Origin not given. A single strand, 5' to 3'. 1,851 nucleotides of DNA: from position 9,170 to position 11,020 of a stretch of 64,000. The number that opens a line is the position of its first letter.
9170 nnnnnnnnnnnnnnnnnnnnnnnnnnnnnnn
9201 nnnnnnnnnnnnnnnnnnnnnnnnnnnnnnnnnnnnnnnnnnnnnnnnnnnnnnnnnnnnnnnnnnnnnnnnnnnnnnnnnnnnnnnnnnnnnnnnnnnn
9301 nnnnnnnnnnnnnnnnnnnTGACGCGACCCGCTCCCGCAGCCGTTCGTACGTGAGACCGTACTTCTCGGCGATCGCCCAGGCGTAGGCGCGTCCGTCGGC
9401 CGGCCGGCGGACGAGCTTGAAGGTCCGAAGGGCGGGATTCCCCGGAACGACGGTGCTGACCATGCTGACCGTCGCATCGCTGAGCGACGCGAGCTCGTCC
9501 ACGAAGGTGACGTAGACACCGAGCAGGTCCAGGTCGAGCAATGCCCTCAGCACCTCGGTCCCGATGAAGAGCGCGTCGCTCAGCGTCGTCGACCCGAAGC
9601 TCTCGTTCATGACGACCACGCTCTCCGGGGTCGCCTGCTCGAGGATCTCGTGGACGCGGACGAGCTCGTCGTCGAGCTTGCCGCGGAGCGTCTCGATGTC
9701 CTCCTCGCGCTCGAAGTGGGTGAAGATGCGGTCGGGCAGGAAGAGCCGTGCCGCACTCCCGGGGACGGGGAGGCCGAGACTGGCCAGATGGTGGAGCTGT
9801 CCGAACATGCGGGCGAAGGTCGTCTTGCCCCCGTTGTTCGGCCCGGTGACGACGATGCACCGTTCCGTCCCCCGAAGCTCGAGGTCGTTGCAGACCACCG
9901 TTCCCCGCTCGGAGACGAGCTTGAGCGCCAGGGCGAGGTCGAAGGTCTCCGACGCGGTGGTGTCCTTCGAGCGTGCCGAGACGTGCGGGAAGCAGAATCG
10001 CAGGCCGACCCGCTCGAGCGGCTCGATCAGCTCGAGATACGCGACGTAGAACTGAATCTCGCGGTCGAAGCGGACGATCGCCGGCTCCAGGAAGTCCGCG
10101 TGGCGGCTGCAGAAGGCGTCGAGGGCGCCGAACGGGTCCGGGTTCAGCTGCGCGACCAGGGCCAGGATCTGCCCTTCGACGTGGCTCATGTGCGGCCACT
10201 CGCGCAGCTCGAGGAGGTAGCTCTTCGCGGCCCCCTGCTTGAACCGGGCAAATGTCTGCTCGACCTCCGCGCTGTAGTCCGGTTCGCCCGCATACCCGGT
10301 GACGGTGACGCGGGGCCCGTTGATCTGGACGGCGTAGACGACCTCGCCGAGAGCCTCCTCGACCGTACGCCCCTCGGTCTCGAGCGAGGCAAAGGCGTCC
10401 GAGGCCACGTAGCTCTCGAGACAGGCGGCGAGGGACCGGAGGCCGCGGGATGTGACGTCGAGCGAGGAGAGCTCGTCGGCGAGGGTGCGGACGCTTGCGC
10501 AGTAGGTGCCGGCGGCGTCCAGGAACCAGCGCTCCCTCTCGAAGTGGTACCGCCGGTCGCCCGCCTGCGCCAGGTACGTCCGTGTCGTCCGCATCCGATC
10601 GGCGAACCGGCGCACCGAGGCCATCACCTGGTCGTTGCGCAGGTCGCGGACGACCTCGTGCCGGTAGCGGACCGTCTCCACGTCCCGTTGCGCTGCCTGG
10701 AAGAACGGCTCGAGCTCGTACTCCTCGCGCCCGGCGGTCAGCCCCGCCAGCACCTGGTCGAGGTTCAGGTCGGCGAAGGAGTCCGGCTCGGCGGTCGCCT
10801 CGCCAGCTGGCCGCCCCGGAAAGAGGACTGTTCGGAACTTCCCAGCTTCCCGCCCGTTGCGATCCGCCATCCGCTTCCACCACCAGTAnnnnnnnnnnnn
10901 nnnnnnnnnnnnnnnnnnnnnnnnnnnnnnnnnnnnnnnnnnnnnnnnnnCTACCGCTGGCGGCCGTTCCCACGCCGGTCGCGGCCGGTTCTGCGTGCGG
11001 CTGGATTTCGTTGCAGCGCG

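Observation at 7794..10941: Tandem MutS-domain-V paralogs with Asn-Glu Walker B under a fluoride riboswitch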

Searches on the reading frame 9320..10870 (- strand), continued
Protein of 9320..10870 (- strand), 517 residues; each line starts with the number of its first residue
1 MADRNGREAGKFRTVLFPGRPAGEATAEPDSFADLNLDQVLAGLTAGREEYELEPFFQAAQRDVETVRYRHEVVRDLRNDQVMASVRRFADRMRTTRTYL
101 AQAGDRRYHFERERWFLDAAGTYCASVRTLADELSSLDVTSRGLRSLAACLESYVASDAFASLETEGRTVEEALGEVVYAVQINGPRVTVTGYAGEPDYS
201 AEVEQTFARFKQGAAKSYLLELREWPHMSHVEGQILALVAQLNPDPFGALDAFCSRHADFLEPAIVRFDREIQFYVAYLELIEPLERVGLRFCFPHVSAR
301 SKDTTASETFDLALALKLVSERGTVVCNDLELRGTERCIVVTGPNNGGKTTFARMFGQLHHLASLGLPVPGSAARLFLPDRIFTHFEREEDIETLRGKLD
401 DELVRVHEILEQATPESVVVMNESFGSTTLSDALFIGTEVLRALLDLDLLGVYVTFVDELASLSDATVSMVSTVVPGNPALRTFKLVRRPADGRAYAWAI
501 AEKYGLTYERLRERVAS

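Call 54: fold_search(model_id=the predicted structure, library=pdb)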
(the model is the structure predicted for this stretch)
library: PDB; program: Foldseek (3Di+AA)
matches with E <= 10: 932; with E <= 0.001: 141
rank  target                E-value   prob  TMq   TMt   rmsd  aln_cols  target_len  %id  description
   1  7vuk_B                1.0e-17  1.00  0.59  0.64   9.4       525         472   20  Crystal Structure of the core region of Thermus thermophilus MutS2 complexed with ADP. (released 2022-04-06)
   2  7vuf_C                1.6e-17  1.00  0.57  0.61  10.4       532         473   20  Crystal Structure of the core region of Thermus thermophilus MutS2. (released 2022-04-06)
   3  3zlj_B                1.7e-17  1.00  0.53  0.38  12.2       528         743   18  CRYSTAL STRUCTURE OF FULL-LENGTH E.COLI DNA MISMATCH REPAIR PROTEIN MUTS D835R MUTANT IN COMPLEX WITH GT MISMATCHED DN (released 2013-07-17)
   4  7ou4_B                1.8e-17  1.00  0.53  0.41   9.1       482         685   19  The structure of MutS bound to one molecule of ATP and one molecule of ADP (released 2022-01-12)
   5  7vuf_D                2.1e-17  1.00  0.60  0.66   8.8       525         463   20  Crystal Structure of the core region of Thermus thermophilus MutS2. (released 2022-04-06)
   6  7vuf_A                5.5e-17  1.00  0.58  0.64   9.6       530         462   20  Crystal Structure of the core region of Thermus thermophilus MutS2. (released 2022-04-06)
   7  7ou4_A                7.4e-17  1.00  0.53  0.40   9.1       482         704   18  The structure of MutS bound to one molecule of ATP and one molecule of ADP (released 2022-01-12)
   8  8omo_B                7.7e-17  1.00  0.55  0.50  10.1       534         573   15  DNA-unbound MutSbeta-ATP complex (bent clamp form) (released 2023-05-24)
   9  7oto_A                8.1e-17  1.00  0.54  0.41   9.3       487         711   19  The structure of MutS bound to two molecules of AMPPNP (released 2022-01-12)
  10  3k0s_B                9.4e-17  1.00  0.55  0.39  10.4       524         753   17  Crystal structure of E.coli DNA mismatch repair protein MutS, D693N mutant, in complex with GT mismatched DNA (released 2010-02-16)
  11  7vuf_B                1.0e-16  1.00  0.57  0.62   9.9       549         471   19  Crystal Structure of the core region of Thermus thermophilus MutS2. (released 2022-04-06)
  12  1wbb_B                1.0e-16  1.00  0.52  0.37  10.4       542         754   16  Crystal structure of E. coli DNA mismatch repair enzyme MutS, E38A mutant, in complex with a G.T mismatch (released 2006-01-18)
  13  7oto_B                1.2e-16  1.00  0.59  0.51   8.3       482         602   18  The structure of MutS bound to two molecules of AMPPNP (released 2022-01-12)
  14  1wbd_B                1.3e-16  1.00  0.50  0.36  11.6       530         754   17  Crystal structure of E. coli DNA mismatch repair enzyme MutS, E38Q mutant, in complex with a G.T mismatch (released 2006-01-18)
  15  7qv3_w                1.7e-16  1.00  0.57  0.51  11.8       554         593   15  Bacillus subtilis MutS2-collided disome complex (MutS2 conf.2; Leading 70S) (released 2022-03-09)
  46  1nne_B                1.6e-15  1.00  0.49  0.35  11.7       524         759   20  Crystal Structure of the MutS-ADPBeF3-DNA complex (released 2003-05-20)
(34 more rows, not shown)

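Call 67: list_cluster_members(proteins=[window:9320-10870:-, window:7797-9320:-])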
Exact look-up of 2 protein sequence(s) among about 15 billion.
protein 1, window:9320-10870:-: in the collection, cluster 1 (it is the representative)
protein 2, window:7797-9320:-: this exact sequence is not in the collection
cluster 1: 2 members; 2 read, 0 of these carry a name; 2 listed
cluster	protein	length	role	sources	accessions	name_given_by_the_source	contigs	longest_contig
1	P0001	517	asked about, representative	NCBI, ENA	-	-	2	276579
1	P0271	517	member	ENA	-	-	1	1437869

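Call 75: search_dna_similar(query=window:9320-10870:-, collection=plasmids, mode=protein, max_evalue=1e-20, max_rows=25)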
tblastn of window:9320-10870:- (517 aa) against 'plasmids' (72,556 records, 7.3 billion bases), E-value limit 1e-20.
Records with a match: 45; places in all: 47; records where one place covers at least 80% of the query: 45.
Best place of each record, by identity: <60% 45.
By first word of the organism name: Klebsiella 18; Rhodococcus 5; Enterobacter 5; Citrobacter 5; Burkholderia 3; Caballeronia 2; Salmonella 2; Rubrobacter 1; Mycobacterium 1; Tsukamurella 1; and 2 more.
By predicted mobility (MOB-suite, as given by PLSDB): conjugative 21; mobilizable 14; non-mobilizable 10.
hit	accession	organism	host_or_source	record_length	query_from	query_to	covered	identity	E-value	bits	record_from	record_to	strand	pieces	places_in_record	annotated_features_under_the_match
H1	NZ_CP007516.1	Rubrobacter radiotolerans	-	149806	2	516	100%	58.0%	8e-160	591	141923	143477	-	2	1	hypothetical protein (x2)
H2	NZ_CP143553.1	Burkholderia multivorans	Homo sapiens,bronchoalveolar lavage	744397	6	517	99%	49.7%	7e-147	473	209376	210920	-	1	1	DNA mismatch repair protein MutS (x2)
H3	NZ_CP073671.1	Burkholderia cenocepacia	Homo sapiens,blood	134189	12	517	98%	50.3%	5e-145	467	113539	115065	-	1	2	DNA mismatch repair protein MutS | hypothetical protein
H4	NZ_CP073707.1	Burkholderia cenocepacia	Homo sapiens,blood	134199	12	517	98%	50.3%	5e-145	467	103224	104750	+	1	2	DNA mismatch repair protein MutS | hypothetical protein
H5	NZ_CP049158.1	Caballeronia sp. SBC1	whole organism,soil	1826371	12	516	98%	50.2%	3e-156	499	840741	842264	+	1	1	none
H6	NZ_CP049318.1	Caballeronia sp. SBC2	whole organism,soil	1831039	12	516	98%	50.2%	3e-156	499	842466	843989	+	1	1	none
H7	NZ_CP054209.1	Rhodococcus qingshengii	cell culture,carbendazim contaminated ...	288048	9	514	98%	50.0%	3e-148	477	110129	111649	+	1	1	DNA mismatch repair protein MutS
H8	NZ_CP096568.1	Rhodococcus qingshengii JCM 15477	sandy loam,soil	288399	9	514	98%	50.0%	3e-148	477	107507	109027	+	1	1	DNA mismatch repair protein MutS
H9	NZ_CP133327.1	Rhodococcus sp. DN22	-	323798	9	514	98%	50.0%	3e-148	477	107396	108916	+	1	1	DNA mismatch repair protein MutS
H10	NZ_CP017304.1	Rhodococcus sp. YL-1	pure culture,soil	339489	9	514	98%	50.0%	3e-148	477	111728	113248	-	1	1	DNA mismatch repair protein MutS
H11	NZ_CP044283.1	Rhodococcus erythropolis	soil,rubber production plant territory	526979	9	514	98%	50.0%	3e-148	477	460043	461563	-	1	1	DNA mismatch repair protein MutS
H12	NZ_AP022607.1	Mycobacterium branderi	-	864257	7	516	99%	48.3%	2e-137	445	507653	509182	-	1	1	hypothetical protein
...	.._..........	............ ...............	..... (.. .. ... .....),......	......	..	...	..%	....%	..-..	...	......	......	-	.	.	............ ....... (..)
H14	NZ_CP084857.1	Klebsiella pneumoniae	Homo sapiens,Whole organism,feces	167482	1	512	99%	41.7%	3e-130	425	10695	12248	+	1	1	DNA mismatch repair protein MutS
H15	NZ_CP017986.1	Klebsiella pneumoniae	Homo sapiens,anal swab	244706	11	512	97%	42.2%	2e-128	420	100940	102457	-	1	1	DNA mismatch repair protein MutS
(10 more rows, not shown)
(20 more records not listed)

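Call 76: get_annotated_region(hit=H15, flank=9000)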
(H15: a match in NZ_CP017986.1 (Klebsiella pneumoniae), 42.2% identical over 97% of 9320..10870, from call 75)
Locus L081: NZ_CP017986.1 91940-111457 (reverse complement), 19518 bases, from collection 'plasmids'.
description: Klebsiella pneumoniae strain 825795-1 plasmid unnamed1, complete sequence
organism: Klebsiella pneumoniae (NCBI taxid 573)
taxonomy: Bacteria; Pseudomonadota; Gammaproteobacteria; Enterobacterales; Enterobacteriaceae; Klebsiella; Klebsiella pneumoniae
host: -; source: Homo sapiens,anal swab; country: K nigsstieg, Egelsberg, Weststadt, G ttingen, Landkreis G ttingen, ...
typing (MOB-suite, as given by PLSDB): conjugative; replicon IncFIB,IncHI1B; relaxase MOBH; mating-pair formation MPF_F
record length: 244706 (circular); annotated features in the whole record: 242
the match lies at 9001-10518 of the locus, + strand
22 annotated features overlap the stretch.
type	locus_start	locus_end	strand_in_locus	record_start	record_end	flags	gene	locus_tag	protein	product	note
CDS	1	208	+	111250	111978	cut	-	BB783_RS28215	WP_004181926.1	thioredoxin fold domain-containing protein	-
CDS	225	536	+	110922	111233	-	-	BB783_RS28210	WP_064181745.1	hypothetical protein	-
CDS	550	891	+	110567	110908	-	-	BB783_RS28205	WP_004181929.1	hypothetical protein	-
CDS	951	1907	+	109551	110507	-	-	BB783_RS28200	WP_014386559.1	DsbA family protein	-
CDS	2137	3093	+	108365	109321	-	-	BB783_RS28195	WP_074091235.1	hypothetical protein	-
CDS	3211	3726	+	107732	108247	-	-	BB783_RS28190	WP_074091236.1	hypothetical protein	-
CDS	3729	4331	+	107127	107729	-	-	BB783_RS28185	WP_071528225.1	HAD domain-containing protein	-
CDS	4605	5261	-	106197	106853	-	-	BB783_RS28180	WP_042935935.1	hypothetical protein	-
CDS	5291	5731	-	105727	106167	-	-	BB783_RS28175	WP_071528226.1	hypothetical protein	-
CDS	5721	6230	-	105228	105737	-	-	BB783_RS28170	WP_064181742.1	hypothetical protein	-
CDS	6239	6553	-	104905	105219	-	-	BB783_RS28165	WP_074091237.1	hypothetical protein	-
CDS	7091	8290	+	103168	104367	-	-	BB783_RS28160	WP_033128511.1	cation:proton antiporter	GO:0006812 - monoatomic cation transport [Evidence IEA]; GO:1902600 - proton transmembrane transport [Evidence IEA]; ...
CDS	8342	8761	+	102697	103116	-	-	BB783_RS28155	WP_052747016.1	universal stress protein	-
CDS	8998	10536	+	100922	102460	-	-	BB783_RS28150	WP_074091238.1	DNA mismatch repair protein MutS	-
CDS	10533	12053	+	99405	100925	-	-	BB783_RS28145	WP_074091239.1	DNA mismatch repair protein MutS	-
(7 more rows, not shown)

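Call 81: search_protein_families(library=pfam, proteins=[window:9320-10870:-], max_evalue=10)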
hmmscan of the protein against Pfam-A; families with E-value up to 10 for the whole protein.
window:9320-10870:- (517 aa): 2 families
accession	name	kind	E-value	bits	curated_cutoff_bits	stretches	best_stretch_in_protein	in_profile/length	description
PF00488.27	MutS_V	-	4.1e-16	60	30.2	1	339-471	1-134/188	MutS domain V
PF13401.12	AAA_22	-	0.013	16.2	27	1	334-378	3-33/130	AAA domain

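Call 89: search_protein_families(library=padloc, proteins=[window:9320-10870:-], max_evalue=0.01)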
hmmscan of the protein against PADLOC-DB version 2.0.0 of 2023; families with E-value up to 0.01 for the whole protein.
window:9320-10870:- (517 aa): 0 families

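Call 90: get_annotated_region(hit=H1, flank=9000)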
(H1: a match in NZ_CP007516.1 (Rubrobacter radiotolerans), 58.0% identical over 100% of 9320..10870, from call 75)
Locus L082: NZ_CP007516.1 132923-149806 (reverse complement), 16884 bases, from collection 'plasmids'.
description: Rubrobacter radiotolerans strain RSPS-4 plasmid 2, complete sequence
organism: Rubrobacter radiotolerans (NCBI taxid 42256)
taxonomy: Bacteria; Actinomycetota; Rubrobacteria; Rubrobacterales; Rubrobacteraceae; Rubrobacter; Rubrobacter radiotolerans
host: -; source: -; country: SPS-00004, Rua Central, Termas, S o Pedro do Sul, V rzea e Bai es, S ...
typing (MOB-suite, as given by PLSDB): non-mobilizable; replicon rep_cluster_232
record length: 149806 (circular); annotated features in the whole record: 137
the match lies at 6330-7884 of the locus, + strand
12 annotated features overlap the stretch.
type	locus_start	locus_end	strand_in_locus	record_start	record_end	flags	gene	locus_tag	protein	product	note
CDS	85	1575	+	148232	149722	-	-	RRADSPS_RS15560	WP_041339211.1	NAD-dependent succinate-semialdehyde dehydrogenase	-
CDS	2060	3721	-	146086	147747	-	-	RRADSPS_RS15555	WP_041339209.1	hypothetical protein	-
CDS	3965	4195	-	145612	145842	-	-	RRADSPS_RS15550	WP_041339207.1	hypothetical protein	-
CDS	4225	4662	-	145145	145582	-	-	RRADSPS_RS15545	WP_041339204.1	universal stress protein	-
CDS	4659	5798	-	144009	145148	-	-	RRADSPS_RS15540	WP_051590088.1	cation:proton antiporter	GO:0006812 - monoatomic cation transport [Evidence IEA]; GO:1902600 - proton transmembrane transport [Evidence IEA]; ...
CDS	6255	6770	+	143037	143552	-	-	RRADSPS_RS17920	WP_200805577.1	hypothetical protein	-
CDS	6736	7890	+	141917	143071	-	-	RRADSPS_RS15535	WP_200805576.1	hypothetical protein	-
CDS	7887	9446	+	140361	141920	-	-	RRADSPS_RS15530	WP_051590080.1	hypothetical protein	-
CDS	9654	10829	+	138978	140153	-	-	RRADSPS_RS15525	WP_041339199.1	MFS transporter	-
CDS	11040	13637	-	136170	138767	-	-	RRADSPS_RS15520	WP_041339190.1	cation-transporting P-type ATPase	-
CDS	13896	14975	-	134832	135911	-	-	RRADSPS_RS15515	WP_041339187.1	calcium/sodium antiporter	GO:0098662 - inorganic cation transmembrane transport [Evidence IEA]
CDS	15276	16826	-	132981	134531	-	-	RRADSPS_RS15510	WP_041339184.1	multicopper oxidase family protein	-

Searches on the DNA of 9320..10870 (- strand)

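Call 35: search_rna_families(sources=[L001, L002, L003, L004, L005, L006, L007, L008, L009, L010, L011, L012, L013, L014, L015], threshold=gathering)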
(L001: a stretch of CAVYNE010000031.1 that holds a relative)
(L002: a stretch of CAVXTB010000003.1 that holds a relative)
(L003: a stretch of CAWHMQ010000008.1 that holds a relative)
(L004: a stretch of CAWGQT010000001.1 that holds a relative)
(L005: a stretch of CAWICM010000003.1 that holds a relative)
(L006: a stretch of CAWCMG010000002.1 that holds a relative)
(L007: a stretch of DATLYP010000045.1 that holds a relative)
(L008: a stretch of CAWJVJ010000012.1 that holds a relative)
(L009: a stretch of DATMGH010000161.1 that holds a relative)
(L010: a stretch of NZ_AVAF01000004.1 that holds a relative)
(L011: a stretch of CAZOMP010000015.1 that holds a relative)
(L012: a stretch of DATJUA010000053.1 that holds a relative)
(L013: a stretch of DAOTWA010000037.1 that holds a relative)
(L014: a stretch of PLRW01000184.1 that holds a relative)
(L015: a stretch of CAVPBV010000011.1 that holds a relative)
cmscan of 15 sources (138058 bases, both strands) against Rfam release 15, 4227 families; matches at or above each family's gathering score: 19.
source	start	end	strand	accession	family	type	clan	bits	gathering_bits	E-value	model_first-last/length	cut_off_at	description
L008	175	245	-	RF01734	Fluoride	Cis-reg; riboswitch;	-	54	34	7.5e-12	1-64/64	no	Fluoride riboswitch aptamer (crcB RNA motif)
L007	3910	3973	+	RF01734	Fluoride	Cis-reg; riboswitch;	-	51.3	34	5.9e-11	1-64/64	no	Fluoride riboswitch aptamer (crcB RNA motif)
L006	3918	3978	+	RF01734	Fluoride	Cis-reg; riboswitch;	-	50.8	34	8.3e-11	1-64/64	no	Fluoride riboswitch aptamer (crcB RNA motif)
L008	3918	3978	+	RF01734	Fluoride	Cis-reg; riboswitch;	-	50.2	34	1.3e-10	1-64/64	no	Fluoride riboswitch aptamer (crcB RNA motif)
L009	3928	3989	+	RF01734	Fluoride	Cis-reg; riboswitch;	-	50.1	34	1.4e-10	1-64/64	no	Fluoride riboswitch aptamer (crcB RNA motif)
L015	697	768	-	RF01734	Fluoride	Cis-reg; riboswitch;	-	49.9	34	1.7e-10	1-64/64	no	Fluoride riboswitch aptamer (crcB RNA motif)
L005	191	255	-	RF01734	Fluoride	Cis-reg; riboswitch;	-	49.4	34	2.5e-10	1-64/64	no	Fluoride riboswitch aptamer (crcB RNA motif)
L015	3916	3977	+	RF01734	Fluoride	Cis-reg; riboswitch;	-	48.5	34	4.8e-10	1-64/64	no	Fluoride riboswitch aptamer (crcB RNA motif)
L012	3869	3932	+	RF01734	Fluoride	Cis-reg; riboswitch;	-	48.1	34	6.3e-10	1-64/64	no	Fluoride riboswitch aptamer (crcB RNA motif)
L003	3829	3890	+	RF01734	Fluoride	Cis-reg; riboswitch;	-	48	34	7e-10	1-64/64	no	Fluoride riboswitch aptamer (crcB RNA motif)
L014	429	490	+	RF01734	Fluoride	Cis-reg; riboswitch;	-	47.8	34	7.8e-10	1-64/64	no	Fluoride riboswitch aptamer (crcB RNA motif)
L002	3857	3917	+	RF01734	Fluoride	Cis-reg; riboswitch;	-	47.4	34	1.1e-09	1-64/64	no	Fluoride riboswitch aptamer (crcB RNA motif)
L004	3820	3881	+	RF01734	Fluoride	Cis-reg; riboswitch;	-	46.7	34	1.8e-09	1-64/64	no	Fluoride riboswitch aptamer (crcB RNA motif)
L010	3851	3924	+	RF01734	Fluoride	Cis-reg; riboswitch;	-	44.6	34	9e-09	1-64/64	no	Fluoride riboswitch aptamer (crcB RNA motif)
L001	7334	7394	+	RF01734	Fluoride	Cis-reg; riboswitch;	-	40.8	34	1.6e-07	1-64/64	no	Fluoride riboswitch aptamer (crcB RNA motif)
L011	3827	3890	+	RF01734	Fluoride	Cis-reg; riboswitch;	-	39.2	34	5.2e-07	1-64/64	no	Fluoride riboswitch aptamer (crcB RNA motif)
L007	3821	3883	-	RF01734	Fluoride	Cis-reg; riboswitch;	-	38.7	34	7.4e-07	1-64/64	no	Fluoride riboswitch aptamer (crcB RNA motif)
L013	3806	3865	+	RF01734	Fluoride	Cis-reg; riboswitch;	-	35.8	34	6.9e-06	1-64/64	no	Fluoride riboswitch aptamer (crcB RNA motif)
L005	590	654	+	RF01734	Fluoride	Cis-reg; riboswitch;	-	35.1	34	1.2e-05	1-64/64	no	Fluoride riboswitch aptamer (crcB RNA motif)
